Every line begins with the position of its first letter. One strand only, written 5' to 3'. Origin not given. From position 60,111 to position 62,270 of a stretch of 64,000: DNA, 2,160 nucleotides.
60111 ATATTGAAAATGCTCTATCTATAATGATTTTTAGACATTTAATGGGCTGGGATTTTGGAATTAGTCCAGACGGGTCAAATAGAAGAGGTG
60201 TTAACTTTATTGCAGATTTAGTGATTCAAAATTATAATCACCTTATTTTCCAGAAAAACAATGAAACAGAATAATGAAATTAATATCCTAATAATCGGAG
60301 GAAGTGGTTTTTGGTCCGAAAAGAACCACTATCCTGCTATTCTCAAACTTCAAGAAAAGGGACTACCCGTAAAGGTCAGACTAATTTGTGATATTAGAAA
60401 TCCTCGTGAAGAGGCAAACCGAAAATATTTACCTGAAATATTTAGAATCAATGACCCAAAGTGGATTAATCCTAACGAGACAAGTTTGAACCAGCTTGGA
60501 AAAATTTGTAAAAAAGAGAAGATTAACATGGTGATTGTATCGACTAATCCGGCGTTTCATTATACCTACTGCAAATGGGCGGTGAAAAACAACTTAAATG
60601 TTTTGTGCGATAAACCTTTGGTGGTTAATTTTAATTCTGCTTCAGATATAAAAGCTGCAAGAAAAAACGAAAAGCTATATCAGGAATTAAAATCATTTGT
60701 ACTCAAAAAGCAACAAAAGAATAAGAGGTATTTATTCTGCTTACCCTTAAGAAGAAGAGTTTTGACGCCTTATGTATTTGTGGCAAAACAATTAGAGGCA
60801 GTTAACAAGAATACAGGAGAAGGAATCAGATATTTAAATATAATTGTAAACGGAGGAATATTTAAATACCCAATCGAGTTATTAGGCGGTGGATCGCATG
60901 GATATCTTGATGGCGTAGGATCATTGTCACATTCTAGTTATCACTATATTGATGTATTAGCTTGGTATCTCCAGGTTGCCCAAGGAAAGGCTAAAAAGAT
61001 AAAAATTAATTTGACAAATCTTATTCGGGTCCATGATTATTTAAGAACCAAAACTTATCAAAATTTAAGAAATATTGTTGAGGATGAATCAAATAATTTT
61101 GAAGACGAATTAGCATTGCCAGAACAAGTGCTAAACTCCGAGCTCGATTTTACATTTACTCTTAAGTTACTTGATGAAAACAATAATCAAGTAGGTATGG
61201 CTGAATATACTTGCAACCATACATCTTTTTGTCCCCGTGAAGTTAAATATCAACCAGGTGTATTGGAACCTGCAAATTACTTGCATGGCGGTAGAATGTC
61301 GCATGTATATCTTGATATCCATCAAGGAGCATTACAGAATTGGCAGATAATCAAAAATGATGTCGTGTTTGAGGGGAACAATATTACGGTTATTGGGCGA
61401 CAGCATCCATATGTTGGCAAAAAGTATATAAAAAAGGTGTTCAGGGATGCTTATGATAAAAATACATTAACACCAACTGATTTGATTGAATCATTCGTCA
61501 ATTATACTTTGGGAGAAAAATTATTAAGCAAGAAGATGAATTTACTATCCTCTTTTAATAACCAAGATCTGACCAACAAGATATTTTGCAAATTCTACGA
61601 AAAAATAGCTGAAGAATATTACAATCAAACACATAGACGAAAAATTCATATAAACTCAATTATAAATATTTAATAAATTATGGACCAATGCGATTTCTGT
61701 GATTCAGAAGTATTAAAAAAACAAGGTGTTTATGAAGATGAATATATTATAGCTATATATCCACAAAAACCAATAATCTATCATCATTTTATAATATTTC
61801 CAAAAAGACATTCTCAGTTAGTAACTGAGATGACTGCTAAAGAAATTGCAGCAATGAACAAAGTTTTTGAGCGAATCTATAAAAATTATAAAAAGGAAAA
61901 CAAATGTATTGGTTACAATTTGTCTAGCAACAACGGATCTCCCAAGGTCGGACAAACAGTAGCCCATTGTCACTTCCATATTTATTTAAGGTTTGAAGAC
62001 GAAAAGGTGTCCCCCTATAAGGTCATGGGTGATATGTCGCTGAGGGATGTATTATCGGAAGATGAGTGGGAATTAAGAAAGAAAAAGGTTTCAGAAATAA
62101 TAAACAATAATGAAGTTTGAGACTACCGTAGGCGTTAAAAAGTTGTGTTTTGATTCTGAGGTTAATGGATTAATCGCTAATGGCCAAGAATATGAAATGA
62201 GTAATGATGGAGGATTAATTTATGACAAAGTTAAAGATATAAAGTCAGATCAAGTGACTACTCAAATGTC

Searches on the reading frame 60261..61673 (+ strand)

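Call 75: search_protein_families(library=pfam, proteins=[window:60261-61673:+], max_evalue=0.0001)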
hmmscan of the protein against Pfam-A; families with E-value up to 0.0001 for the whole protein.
window:60261-61673:+ (470 aa): 1 family
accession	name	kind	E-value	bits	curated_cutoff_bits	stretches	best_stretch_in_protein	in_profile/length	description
PF01408.29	GFO_IDH_MocA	-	3.2e-12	47.6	24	1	7-138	1-114/120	Oxidoreductase family, NAD-binding Rossmann fold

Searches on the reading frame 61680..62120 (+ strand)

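Call 75: search_protein_families(library=pfam, proteins=[window:61680-62120:+], max_evalue=0.0001)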
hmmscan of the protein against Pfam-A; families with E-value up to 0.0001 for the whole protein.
window:61680-62120:+ (146 aa): 2 families
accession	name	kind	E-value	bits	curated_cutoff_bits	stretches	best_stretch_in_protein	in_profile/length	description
PF01230.28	HIT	-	6.9e-15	55.9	21.5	1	12-104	4-95/98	HIT domain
PF11969.13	DcpS_C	-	3.8e-06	27.8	24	1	10-102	10-100/114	Scavenger mRNA decapping enzyme C-term binding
